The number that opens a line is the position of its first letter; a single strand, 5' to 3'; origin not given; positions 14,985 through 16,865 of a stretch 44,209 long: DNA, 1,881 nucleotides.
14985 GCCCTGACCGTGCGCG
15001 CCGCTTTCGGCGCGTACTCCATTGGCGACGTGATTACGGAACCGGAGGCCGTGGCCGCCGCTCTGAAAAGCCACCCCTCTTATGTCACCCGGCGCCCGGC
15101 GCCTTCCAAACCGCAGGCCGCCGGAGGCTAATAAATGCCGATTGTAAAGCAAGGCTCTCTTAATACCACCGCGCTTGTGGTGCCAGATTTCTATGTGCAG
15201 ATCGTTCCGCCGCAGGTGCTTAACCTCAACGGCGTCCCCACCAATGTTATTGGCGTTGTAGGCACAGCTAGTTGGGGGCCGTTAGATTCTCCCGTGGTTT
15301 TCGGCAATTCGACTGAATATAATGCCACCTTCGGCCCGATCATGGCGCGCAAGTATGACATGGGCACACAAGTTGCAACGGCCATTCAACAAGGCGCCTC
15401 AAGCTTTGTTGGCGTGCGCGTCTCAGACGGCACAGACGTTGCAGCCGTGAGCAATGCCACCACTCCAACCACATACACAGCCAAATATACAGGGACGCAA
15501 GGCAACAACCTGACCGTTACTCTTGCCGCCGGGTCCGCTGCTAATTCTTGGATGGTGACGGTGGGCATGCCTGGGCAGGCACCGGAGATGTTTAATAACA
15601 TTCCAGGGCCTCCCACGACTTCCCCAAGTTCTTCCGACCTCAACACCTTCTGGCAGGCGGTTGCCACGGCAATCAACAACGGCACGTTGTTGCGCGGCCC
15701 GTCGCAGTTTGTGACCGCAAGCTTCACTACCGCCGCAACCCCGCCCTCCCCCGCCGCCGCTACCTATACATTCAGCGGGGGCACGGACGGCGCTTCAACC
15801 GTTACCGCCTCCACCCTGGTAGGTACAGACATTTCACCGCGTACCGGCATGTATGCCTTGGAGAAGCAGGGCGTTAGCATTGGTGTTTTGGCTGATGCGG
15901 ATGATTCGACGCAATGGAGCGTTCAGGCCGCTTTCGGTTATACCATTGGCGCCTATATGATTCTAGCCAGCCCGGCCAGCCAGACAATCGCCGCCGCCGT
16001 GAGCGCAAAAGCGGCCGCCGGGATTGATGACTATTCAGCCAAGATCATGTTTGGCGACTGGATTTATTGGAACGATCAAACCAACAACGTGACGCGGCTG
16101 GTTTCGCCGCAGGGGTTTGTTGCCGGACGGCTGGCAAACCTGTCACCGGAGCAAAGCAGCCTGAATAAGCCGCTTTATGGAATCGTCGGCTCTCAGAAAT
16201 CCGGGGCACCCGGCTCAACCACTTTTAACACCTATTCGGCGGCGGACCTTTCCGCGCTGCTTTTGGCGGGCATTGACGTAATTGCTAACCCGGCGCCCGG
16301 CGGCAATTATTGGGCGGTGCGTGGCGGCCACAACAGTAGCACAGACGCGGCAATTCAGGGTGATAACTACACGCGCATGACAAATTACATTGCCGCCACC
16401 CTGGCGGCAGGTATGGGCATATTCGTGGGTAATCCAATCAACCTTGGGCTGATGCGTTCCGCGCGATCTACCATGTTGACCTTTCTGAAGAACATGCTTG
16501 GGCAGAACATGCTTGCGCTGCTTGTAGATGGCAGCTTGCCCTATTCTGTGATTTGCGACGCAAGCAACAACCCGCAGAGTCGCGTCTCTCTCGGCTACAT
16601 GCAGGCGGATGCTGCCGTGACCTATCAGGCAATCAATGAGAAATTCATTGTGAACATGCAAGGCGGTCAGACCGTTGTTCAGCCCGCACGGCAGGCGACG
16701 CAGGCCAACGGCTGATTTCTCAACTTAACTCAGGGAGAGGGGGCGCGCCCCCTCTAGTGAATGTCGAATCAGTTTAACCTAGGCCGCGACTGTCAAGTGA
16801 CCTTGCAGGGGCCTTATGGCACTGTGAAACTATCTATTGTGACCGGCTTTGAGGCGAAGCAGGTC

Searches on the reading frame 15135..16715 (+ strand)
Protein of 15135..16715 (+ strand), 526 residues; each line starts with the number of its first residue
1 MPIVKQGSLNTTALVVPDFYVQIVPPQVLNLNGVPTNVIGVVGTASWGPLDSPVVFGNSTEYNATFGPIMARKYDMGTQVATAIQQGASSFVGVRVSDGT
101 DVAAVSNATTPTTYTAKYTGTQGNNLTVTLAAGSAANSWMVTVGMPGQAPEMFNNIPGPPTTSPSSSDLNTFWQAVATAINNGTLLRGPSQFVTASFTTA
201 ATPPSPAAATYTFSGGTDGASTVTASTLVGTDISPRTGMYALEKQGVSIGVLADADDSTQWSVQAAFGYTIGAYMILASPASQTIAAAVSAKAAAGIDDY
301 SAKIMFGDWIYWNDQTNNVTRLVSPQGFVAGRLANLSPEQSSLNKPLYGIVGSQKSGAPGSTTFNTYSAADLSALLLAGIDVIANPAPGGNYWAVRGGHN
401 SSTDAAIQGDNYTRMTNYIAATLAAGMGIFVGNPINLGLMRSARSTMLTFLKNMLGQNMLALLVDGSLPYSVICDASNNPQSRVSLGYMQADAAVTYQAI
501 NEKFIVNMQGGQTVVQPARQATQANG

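Call 92: find_encoding_contigs(protein=window:15135-16715:+, flank=2000, max_places=10)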
Protein window:15135-16715:+ (526 aa): 4 contigs read that carry it; 2 places shown.
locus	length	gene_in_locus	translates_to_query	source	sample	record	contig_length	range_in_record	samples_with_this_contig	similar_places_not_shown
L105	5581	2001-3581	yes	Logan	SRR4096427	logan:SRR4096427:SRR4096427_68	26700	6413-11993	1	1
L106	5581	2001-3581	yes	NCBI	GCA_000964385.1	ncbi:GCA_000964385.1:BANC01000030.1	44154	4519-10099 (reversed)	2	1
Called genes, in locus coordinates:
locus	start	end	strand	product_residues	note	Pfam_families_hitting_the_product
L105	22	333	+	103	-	-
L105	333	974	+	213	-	-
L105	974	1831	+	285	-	-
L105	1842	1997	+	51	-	-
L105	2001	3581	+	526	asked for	-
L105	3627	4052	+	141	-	-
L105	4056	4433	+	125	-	-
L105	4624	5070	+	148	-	-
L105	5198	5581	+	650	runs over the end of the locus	-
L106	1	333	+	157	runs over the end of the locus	-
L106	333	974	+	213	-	-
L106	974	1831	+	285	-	-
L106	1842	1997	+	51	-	-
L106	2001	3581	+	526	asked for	-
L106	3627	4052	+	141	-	-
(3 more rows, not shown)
